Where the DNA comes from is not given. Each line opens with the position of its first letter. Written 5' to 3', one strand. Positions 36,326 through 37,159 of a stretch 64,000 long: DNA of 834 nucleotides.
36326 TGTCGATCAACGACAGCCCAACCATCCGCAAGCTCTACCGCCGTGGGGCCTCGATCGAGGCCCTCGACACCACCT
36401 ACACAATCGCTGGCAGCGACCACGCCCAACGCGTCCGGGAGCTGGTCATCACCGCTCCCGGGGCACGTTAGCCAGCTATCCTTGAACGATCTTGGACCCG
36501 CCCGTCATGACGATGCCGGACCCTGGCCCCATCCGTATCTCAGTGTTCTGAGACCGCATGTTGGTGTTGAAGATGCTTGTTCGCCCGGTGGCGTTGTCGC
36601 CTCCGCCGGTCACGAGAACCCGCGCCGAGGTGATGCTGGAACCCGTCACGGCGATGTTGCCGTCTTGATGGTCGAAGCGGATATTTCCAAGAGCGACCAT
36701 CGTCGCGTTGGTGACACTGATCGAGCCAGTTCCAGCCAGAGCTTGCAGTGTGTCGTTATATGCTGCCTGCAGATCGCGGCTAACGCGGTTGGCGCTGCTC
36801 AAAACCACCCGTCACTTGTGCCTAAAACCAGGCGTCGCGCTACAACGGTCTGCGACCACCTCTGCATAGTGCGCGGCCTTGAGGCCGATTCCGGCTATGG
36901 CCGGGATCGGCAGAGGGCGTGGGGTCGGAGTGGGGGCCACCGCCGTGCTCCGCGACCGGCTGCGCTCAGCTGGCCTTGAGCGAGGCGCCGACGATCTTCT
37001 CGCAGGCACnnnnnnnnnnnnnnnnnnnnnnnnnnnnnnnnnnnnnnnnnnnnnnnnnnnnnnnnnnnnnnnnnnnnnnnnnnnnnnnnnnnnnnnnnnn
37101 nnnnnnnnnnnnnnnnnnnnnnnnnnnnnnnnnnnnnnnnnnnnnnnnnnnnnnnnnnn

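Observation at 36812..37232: Bufferin-type (DUF2282) RiPP precursor gene whose DUF692/MNIO maturase is cut off after ~32 codons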

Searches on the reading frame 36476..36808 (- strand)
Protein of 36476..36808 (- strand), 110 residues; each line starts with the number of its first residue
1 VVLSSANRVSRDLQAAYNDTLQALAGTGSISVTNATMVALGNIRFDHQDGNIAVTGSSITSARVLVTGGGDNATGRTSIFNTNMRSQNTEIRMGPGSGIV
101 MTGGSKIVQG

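Call 4: search_protein_families(library=pfam, proteins=[window:36476-36808:-], max_evalue=1)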
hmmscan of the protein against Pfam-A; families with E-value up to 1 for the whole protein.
window:36476-36808:- (110 aa): 2 families
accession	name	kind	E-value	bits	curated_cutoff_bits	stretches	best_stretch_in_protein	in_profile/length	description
PF13349.12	DUF4097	-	0.014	15.2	22.9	1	19-92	99-168/247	Toastrack DUF4097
PF19657.4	DUF6160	-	0.052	14.3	27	1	6-74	17-85/96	Family of unknown function (DUF6160)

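Call 15: search_protein_families(library=phrogs, proteins=[window:36476-36808:-], max_evalue=0.1)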
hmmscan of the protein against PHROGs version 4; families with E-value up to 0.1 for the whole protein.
window:36476-36808:- (110 aa): 0 families

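Call 16: search_protein_families(library=ncbifam, proteins=[window:36476-36808:-], max_evalue=1)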
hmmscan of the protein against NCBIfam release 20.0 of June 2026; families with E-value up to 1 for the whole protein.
window:36476-36808:- (110 aa): 1 family
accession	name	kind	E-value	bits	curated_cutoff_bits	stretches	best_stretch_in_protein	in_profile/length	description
NF001545.0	PRK00373.1-4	equivalog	0.21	11.3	226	1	5-52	54-101/216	V-type ATP synthase subunit D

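Call 17: search_protein_families(library=padloc, proteins=[window:36476-36808:-], max_evalue=0.1)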
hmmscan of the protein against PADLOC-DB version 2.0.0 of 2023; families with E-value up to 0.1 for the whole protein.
window:36476-36808:- (110 aa): 0 families

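Call 22: find_homologous_proteins(query=window:36476-36808:-, max_evalue=0.001)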
Query window:36476-36808:- (110 aa): 1 proteins with E <= 0.001 among 25 candidates.
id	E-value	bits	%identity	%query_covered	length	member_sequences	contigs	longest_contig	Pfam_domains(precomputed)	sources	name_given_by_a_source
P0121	1.1e-58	213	99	98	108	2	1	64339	-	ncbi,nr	ncbi:MAG: hypothetical protein EXQ96_00470 [Alphaproteobacteria bacterium]|nr:hypothetical protein [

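Call 32: search_protein_representatives(protein=window:36476-36808:-)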
Query: 110 residues. Proteins with E-value up to 0.001 (for the whole library): 61; up to 1e-10: 14; up to 1e-30: 1. The best 61 are listed.
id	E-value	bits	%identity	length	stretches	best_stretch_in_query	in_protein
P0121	3.3e-59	213.4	99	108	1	3-110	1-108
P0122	2.3e-16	76.1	49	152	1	8-109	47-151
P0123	2.7e-15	72.7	51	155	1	13-109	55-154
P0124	5.9e-15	71.6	48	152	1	18-109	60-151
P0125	4.2e-14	68.9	47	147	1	17-109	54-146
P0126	5.7e-14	68.5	51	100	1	31-109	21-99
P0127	5.8e-13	65.3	40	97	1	20-109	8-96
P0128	2.7e-12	63.1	46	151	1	9-109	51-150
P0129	6.2e-12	62.0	44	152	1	12-109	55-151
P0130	9.7e-12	61.3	38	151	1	10-109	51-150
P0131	1.1e-11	61.1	43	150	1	12-109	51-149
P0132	2.6e-11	60.0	44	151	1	19-109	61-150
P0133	6.4e-11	58.7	38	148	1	21-108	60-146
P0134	7.2e-11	58.5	47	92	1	23-109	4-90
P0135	1.1e-10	58.0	38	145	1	8-105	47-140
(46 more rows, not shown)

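Call 34: search_protein_families(library=pfam, proteins=[P0122, P0123, P0124, P0128, P0129], max_evalue=1)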
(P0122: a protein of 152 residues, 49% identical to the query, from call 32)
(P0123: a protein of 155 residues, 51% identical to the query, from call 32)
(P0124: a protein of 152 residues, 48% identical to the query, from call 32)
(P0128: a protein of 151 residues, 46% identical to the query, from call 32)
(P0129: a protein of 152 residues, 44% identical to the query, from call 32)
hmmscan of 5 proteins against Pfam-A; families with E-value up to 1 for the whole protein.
P0122 (152 aa): 1 family
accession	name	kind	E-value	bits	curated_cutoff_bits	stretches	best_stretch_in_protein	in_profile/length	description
PF18886.6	DUF5649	-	0.072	13.8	25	1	98-133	16-52/68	Repeats of unknown function (DUF5649)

P0123 (155 aa): 1 family
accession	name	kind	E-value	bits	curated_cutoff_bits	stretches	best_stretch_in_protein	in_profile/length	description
PF19857.4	DUF6332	-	0.14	13.1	25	1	96-125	11-40/85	Family of unknown function (DUF6332)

P0124 (152 aa): 1 family
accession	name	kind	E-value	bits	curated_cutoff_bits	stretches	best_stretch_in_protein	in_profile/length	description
PF13988.11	DUF4225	-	0.39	10.5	25.9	1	101-150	41-87/165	Protein of unknown function (DUF4225)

P0128 (151 aa): 2 families
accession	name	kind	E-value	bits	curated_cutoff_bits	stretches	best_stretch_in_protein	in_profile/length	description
PF17850.7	CysA_C_terminal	-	0.17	12.9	29.7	0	90-113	9-27/43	CysA C-terminal regulatory domain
PF01957.25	NfeD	-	0.32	11.7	29.1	0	59-80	9-30/57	NfeD-like C-terminal, partner-binding domain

P0129 (152 aa): 3 families
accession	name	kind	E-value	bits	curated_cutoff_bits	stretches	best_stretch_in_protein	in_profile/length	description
PF13207.12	AAA_17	-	0.018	15.8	27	1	34-80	37-82/136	AAA domain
PF22608.2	DNAX_ATPase_lid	-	0.071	13.3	27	1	49-72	10-33/49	DNA polymerase III clamp loader subunit, ATPase lid domain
PF21356.2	Vps27_GAT-like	-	0.22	12.2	27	1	20-42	27-49/71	Vacuolar protein sorting-associated protein 27, GAT-like domain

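Call 35: find_encoding_contigs(protein=P0122, flank=6000, max_places=4)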
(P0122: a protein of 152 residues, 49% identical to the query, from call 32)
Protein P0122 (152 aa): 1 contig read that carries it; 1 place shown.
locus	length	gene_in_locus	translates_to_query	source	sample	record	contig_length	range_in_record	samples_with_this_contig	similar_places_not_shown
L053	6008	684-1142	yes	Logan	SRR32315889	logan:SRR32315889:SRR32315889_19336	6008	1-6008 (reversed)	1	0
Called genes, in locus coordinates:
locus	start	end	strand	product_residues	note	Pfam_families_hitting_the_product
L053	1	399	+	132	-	?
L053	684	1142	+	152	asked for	-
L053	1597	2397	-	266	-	PF00155:Aminotran_1_2 (weak)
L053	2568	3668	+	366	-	PF13280:WYL, PF25583:WCX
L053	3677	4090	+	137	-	PF09397:FtsK_gamma (weak)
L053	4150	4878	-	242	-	-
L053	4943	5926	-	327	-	PF03796:DnaB_C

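Call 36: find_encoding_contigs(protein=P0123, flank=6000, max_places=4)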
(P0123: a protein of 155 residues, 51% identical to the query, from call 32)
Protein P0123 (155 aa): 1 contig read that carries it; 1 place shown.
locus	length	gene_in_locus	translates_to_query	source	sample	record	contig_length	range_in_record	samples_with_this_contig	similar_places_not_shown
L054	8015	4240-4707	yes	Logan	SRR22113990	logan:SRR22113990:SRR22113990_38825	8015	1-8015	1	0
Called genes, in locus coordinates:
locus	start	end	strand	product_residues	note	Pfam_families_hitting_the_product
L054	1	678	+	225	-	?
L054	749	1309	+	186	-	PF00210:Ferritin, PF02915:Rubrerythrin (weak)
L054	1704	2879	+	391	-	PF13356:Arm-DNA-bind_3, PF00589:Phage_integrase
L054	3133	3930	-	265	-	-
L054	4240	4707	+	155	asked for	-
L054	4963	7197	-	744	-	-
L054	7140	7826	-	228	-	-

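Call 37: find_encoding_contigs(protein=P0124, flank=6000, max_places=4)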
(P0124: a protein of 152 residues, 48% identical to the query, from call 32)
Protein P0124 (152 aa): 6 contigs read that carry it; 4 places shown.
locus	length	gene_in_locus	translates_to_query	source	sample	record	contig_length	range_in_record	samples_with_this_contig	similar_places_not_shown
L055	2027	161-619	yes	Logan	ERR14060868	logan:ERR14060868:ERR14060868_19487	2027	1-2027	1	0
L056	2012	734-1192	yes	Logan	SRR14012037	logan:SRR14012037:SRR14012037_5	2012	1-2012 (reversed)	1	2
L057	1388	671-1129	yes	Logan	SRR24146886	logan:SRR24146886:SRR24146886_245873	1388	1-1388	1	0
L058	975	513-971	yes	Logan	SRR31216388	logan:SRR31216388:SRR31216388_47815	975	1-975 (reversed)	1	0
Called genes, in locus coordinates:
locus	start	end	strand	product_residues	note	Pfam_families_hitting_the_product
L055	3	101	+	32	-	?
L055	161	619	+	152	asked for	-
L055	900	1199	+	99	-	PF15919:HicB_lk_antitox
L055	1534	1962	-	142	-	PF12728:HTH_17 (weak)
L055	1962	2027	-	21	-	?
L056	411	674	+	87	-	-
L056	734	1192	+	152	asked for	-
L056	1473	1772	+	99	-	PF15919:HicB_lk_antitox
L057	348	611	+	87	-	-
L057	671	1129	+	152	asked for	-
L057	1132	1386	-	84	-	?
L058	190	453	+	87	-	-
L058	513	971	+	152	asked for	-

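Call 38: find_encoding_contigs(protein=P0128, flank=6000, max_places=4)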
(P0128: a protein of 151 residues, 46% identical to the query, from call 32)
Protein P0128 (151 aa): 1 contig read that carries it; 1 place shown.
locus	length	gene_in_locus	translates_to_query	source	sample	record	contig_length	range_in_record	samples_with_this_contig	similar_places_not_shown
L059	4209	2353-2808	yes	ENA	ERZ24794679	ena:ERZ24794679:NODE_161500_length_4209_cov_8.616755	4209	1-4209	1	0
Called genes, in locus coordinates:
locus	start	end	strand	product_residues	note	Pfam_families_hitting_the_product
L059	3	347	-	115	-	?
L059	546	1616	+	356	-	-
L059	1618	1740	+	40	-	-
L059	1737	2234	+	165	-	-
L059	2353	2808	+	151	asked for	-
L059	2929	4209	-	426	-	?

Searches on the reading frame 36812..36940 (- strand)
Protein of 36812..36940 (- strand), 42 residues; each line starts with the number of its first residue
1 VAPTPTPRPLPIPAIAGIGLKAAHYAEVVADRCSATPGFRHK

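Call 16: search_protein_families(library=ncbifam, proteins=[window:36812-36940:-], max_evalue=1)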
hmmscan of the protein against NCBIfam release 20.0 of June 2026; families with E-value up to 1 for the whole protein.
window:36812-36940:- (42 aa): 0 families

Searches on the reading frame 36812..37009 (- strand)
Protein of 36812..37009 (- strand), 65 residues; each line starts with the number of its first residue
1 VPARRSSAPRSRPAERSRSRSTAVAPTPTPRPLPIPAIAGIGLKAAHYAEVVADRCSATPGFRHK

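Call 4: search_protein_families(library=pfam, proteins=[window:36812-37009:-], max_evalue=1)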
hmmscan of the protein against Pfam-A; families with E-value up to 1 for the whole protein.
window:36812-37009:- (65 aa): 0 families
